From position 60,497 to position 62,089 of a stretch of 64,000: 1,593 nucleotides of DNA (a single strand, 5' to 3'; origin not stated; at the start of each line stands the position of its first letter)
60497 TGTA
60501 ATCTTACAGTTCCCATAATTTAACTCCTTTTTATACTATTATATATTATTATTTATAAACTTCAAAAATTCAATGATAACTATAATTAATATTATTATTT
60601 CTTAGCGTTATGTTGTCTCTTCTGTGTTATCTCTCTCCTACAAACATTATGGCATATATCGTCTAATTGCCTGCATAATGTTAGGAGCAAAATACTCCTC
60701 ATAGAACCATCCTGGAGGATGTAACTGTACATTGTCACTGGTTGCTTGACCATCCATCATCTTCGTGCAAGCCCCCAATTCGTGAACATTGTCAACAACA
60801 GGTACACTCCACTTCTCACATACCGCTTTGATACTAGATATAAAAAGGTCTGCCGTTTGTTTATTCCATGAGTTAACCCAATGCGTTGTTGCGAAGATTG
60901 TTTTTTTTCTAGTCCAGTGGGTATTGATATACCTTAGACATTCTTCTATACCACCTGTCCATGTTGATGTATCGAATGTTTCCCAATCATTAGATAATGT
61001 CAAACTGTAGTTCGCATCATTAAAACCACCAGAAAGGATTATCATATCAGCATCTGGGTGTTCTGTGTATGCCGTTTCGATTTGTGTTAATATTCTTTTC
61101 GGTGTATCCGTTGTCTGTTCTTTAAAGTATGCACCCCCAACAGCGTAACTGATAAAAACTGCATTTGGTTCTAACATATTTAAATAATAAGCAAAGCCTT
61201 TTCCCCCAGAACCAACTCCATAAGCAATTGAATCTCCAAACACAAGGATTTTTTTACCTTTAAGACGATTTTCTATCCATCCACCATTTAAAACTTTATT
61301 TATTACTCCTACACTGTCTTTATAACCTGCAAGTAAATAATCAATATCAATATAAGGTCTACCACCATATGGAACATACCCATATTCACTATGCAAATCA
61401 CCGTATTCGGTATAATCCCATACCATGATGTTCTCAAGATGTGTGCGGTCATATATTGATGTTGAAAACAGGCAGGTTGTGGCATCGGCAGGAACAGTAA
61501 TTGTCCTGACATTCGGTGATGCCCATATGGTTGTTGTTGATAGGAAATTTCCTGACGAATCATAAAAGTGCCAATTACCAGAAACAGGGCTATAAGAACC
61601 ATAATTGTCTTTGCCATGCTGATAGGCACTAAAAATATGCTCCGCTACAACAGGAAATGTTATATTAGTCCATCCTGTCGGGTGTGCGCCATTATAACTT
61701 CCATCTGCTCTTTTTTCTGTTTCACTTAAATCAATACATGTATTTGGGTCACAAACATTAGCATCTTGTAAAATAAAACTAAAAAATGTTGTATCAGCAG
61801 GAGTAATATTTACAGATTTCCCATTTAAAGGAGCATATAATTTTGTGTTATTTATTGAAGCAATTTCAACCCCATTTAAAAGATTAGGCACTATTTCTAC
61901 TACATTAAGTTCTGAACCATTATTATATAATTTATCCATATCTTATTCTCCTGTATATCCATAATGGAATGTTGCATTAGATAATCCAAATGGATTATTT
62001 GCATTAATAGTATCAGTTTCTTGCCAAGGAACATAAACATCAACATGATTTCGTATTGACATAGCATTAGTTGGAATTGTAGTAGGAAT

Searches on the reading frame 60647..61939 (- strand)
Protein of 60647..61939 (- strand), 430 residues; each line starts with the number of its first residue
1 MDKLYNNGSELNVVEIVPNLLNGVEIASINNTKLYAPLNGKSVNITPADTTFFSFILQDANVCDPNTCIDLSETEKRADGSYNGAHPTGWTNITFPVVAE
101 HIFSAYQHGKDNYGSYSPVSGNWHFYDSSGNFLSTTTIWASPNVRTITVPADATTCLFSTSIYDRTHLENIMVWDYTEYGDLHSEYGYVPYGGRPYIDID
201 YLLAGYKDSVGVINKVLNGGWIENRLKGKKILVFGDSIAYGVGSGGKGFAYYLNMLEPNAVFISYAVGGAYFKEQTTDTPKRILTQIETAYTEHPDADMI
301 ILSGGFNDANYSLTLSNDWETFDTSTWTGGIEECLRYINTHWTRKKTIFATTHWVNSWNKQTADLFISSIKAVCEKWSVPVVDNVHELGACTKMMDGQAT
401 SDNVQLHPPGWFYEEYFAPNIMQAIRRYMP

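Call 12: search_protein_families(library=pfam, proteins=[window:60647-61939:-], max_evalue=0.001)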
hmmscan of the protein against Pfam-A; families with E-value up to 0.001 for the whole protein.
window:60647-61939:- (430 aa): 2 families
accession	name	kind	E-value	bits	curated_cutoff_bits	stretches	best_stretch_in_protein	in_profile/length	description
PF13472.12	Lipase_GDSL_2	-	2e-10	41.9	32.9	1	233-408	1-171/178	GDSL-like Lipase/Acylhydrolase family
PF00657.28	Lipase_GDSL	-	0.00036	21.2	23.6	0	231-392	1-184/208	GDSL-like Lipase/Acylhydrolase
